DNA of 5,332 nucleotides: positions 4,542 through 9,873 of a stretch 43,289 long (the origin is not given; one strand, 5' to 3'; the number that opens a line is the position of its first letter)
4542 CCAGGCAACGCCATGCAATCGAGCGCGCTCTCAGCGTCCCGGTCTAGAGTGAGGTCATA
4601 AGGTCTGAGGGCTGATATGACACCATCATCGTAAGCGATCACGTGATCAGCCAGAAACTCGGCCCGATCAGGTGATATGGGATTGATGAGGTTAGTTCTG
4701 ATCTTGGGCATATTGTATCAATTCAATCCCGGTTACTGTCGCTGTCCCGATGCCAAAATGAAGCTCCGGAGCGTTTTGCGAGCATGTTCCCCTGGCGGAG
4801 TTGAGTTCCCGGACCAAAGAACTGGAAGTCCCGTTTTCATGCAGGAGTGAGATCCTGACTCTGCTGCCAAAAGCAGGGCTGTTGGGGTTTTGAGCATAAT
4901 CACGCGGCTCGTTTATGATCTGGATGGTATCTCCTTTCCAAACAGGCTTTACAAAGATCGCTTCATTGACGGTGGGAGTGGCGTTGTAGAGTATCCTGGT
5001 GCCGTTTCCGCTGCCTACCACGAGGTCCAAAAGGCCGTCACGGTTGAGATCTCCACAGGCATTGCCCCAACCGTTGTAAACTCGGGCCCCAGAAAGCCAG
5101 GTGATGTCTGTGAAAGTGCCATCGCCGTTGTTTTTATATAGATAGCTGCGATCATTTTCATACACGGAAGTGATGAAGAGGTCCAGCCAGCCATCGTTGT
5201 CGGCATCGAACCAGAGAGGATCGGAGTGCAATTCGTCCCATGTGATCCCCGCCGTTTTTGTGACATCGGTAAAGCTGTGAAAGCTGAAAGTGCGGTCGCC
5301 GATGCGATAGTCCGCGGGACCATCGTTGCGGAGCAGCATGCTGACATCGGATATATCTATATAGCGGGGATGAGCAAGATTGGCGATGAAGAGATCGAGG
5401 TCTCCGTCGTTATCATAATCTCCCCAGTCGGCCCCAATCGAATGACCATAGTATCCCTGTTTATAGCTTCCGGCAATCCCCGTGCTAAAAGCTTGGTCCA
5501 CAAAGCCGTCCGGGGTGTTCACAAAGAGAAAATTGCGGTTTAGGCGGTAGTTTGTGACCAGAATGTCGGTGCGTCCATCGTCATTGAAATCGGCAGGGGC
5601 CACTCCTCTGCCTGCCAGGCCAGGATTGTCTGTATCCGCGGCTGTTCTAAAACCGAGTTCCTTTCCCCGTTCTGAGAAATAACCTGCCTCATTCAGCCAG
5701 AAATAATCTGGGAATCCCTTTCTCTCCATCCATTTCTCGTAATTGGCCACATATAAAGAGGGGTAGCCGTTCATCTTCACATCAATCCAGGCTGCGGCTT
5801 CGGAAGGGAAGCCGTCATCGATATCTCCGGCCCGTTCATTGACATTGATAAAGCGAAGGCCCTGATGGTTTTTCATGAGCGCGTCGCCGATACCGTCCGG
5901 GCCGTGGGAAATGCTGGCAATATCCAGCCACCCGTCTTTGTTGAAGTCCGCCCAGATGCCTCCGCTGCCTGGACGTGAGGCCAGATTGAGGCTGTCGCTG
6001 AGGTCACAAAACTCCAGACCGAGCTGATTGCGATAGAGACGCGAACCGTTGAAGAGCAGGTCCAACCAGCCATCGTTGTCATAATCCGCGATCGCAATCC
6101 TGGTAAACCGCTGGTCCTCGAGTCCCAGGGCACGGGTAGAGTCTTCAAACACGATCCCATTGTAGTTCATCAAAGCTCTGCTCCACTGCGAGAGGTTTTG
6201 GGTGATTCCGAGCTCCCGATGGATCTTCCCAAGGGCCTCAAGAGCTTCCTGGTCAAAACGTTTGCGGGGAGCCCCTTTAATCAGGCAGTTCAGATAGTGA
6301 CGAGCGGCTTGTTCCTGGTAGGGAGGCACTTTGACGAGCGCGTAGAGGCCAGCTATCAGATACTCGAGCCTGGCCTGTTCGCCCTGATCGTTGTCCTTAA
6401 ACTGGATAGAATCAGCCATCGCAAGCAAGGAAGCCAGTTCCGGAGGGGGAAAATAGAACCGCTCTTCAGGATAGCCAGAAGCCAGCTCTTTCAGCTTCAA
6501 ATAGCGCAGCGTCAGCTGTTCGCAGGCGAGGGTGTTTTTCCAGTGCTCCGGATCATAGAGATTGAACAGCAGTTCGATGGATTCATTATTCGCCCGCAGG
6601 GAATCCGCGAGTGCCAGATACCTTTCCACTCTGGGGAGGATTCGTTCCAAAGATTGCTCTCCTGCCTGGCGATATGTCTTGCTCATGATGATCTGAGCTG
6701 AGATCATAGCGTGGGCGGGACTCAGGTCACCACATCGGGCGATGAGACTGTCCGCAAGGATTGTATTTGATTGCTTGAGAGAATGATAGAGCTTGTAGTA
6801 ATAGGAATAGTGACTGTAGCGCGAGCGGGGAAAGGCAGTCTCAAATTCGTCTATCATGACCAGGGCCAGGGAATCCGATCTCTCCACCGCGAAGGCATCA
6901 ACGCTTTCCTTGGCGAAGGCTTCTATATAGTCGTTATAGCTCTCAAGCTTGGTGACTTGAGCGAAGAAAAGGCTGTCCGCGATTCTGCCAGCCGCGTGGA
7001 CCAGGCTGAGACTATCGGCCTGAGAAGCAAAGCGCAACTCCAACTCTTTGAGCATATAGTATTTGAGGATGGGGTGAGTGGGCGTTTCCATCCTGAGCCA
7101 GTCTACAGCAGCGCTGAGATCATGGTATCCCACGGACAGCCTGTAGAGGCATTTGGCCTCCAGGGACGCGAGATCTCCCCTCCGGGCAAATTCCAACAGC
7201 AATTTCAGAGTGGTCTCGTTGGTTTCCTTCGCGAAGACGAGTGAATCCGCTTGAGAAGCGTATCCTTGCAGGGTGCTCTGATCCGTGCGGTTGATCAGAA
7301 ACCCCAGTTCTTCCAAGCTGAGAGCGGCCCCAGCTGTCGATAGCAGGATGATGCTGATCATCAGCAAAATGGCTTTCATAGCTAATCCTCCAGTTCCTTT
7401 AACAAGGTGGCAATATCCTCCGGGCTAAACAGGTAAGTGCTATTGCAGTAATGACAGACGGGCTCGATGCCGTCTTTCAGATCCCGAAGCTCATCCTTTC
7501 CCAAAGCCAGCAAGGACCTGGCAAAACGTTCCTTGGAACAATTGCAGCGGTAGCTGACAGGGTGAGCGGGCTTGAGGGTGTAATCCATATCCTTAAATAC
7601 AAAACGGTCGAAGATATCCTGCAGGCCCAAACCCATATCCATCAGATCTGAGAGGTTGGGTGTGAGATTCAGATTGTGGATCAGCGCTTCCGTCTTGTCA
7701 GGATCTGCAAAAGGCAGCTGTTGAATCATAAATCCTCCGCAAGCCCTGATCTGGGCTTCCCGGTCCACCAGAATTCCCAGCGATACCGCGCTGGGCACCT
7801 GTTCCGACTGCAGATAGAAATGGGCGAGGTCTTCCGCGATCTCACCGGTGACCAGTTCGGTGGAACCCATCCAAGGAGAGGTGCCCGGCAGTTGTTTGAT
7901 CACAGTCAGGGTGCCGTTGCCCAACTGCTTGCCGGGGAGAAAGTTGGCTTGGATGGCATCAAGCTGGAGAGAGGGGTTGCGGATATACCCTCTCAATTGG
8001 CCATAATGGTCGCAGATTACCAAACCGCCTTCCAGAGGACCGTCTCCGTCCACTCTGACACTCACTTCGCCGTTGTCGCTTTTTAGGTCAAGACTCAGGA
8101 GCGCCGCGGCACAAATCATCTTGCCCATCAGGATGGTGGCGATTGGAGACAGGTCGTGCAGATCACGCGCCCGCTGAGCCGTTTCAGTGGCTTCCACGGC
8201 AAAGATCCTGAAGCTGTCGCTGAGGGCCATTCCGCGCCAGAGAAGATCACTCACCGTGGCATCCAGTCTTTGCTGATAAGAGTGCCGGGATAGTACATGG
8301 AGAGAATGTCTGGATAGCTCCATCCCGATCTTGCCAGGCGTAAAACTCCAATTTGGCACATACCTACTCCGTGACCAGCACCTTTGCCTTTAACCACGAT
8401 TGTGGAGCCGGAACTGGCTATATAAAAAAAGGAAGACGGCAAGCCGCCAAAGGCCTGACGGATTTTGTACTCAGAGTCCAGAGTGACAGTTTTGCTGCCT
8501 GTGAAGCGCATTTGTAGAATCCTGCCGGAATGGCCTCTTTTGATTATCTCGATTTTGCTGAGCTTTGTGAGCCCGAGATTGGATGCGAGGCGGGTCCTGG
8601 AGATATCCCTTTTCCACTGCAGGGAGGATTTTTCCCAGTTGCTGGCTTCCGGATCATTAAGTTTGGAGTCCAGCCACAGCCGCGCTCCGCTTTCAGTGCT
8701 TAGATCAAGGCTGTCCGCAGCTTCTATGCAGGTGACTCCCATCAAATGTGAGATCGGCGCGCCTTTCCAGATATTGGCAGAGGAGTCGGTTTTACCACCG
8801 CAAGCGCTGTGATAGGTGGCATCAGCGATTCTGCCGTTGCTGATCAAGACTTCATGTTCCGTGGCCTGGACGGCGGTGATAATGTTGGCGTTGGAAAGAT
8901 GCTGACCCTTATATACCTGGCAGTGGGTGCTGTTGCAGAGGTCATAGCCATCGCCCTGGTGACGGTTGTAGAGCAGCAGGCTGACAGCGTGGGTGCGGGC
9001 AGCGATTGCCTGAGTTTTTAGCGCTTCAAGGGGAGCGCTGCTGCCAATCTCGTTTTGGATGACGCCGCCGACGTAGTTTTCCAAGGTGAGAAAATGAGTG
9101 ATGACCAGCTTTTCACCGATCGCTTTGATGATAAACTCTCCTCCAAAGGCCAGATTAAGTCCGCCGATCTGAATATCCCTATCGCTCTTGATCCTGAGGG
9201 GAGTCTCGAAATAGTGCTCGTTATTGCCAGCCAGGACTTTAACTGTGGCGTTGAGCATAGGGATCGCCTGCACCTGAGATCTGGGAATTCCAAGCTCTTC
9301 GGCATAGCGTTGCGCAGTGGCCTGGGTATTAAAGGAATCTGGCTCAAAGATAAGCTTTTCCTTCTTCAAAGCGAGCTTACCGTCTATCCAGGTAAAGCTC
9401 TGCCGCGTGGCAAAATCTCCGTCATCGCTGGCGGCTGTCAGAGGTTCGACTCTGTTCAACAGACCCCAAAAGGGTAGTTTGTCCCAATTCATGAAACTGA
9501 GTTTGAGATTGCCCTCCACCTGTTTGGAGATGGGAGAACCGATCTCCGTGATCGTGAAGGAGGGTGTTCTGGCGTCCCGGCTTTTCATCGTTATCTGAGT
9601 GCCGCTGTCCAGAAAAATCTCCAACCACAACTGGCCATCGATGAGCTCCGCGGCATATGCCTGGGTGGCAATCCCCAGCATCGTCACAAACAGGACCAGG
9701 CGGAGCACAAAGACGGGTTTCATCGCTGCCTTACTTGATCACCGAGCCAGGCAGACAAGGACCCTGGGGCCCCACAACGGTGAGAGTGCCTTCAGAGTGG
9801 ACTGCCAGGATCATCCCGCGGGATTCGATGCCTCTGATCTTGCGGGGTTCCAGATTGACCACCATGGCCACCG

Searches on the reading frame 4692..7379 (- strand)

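Call 42: search_protein_families(library=pfam, proteins=[window:4692-7379:-], max_evalue=0.001)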
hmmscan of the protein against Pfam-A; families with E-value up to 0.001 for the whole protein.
window:4692-7379:- (895 aa): 3 families
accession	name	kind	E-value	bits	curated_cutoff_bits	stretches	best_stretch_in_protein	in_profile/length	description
PF13517.12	FG-GAP_3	-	7e-30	103.9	26.9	3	725-788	1-61/61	FG-GAP-like repeat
PF01839.29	FG-GAP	-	1.3e-12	47.7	22.1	1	589-612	1-24/37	FG-GAP repeat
PF07593.17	UnbV_ASPIC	-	3.1e-07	30.6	23.4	1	836-886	1-47/68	ASPIC and UnbV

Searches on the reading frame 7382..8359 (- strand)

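Call 42: search_protein_families(library=pfam, proteins=[window:7382-8359:-], max_evalue=0.001)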
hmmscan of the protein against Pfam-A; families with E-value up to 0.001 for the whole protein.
window:7382-8359:- (325 aa): 1 family
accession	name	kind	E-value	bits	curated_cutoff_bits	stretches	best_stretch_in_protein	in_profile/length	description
PF01430.24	HSP33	-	6.1e-75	252.6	21.4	1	38-312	1-273/273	Hsp33 protein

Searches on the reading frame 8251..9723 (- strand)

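Call 42: search_protein_families(library=pfam, proteins=[window:8251-9723:-], max_evalue=0.001)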
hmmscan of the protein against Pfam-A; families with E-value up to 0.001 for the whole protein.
window:8251-9723:- (490 aa): 1 family
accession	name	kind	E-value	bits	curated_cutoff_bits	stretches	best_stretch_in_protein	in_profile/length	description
PF08486.15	SpoIID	-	3e-22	79.5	23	1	205-293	4-95/97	Stage II sporulation protein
